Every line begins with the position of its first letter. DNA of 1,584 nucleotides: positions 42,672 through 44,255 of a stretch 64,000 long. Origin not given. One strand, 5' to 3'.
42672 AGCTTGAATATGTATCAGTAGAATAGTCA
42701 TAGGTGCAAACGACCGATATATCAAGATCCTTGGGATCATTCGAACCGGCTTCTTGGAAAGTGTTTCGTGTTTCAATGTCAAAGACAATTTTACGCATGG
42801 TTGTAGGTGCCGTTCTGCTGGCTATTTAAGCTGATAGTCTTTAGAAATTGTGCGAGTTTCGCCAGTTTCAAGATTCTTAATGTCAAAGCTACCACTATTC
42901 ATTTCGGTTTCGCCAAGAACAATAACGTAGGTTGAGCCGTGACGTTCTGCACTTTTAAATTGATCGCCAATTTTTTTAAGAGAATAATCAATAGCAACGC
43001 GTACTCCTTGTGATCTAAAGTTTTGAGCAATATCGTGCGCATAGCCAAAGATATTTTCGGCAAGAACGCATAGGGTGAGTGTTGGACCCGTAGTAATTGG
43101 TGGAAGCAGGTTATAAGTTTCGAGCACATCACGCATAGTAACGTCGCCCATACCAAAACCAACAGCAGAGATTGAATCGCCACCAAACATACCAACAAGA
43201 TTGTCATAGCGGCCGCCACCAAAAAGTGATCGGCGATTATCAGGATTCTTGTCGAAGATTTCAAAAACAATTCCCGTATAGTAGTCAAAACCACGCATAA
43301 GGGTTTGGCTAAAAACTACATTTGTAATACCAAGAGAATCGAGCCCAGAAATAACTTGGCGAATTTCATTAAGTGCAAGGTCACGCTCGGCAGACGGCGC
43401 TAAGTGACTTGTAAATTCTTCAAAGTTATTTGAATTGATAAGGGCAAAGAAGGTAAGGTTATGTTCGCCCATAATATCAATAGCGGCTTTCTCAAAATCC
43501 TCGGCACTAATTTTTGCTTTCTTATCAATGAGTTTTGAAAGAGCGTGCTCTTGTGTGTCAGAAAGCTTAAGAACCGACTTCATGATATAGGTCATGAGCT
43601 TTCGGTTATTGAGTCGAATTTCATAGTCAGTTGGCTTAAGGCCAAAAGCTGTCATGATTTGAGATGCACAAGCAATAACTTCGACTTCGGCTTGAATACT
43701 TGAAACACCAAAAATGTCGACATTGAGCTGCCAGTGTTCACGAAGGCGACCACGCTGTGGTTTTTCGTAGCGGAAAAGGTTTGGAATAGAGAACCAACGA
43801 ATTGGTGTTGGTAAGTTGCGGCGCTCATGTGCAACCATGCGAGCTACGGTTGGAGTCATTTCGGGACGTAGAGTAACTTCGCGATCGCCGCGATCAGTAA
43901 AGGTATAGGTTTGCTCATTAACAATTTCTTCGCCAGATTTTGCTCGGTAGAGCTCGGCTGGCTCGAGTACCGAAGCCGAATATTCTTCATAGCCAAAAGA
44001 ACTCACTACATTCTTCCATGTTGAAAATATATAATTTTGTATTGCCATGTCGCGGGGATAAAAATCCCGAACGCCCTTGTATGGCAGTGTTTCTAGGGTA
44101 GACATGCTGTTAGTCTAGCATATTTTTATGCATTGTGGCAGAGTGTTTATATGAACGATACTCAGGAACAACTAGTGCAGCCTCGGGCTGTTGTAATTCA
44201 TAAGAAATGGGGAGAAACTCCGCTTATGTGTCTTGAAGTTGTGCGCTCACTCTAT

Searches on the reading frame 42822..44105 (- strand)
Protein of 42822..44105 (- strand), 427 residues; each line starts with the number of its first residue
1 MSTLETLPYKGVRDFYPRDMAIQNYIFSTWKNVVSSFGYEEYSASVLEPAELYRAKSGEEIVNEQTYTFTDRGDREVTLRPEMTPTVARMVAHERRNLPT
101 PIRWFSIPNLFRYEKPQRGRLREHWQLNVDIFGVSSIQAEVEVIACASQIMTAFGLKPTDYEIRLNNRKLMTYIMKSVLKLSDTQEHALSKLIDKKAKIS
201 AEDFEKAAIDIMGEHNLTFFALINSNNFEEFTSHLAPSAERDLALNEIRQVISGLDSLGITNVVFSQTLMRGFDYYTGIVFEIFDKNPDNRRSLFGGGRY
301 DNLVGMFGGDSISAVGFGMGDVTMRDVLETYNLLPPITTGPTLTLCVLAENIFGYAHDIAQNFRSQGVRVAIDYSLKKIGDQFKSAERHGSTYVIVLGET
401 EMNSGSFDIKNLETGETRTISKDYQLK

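Call 10: search_protein_families(library=pfam, proteins=[window:42822-44105:-], max_evalue=0.001)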
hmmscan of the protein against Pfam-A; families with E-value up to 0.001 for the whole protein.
window:42822-44105:- (427 aa): 3 families
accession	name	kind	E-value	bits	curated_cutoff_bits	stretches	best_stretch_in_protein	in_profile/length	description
PF13393.11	tRNA-synt_His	-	1.6e-47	162.7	25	1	11-319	1-303/308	Histidyl-tRNA synthetase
PF03129.25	HGTP_anticodon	-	4.8e-15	55.9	21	1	348-423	7-85/94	Anticodon binding domain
PF00587.30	tRNA-synt_2b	-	1.2e-09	38.9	29.3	1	67-184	1-123/179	tRNA synthetase class II core domain (G, H, P, S and T)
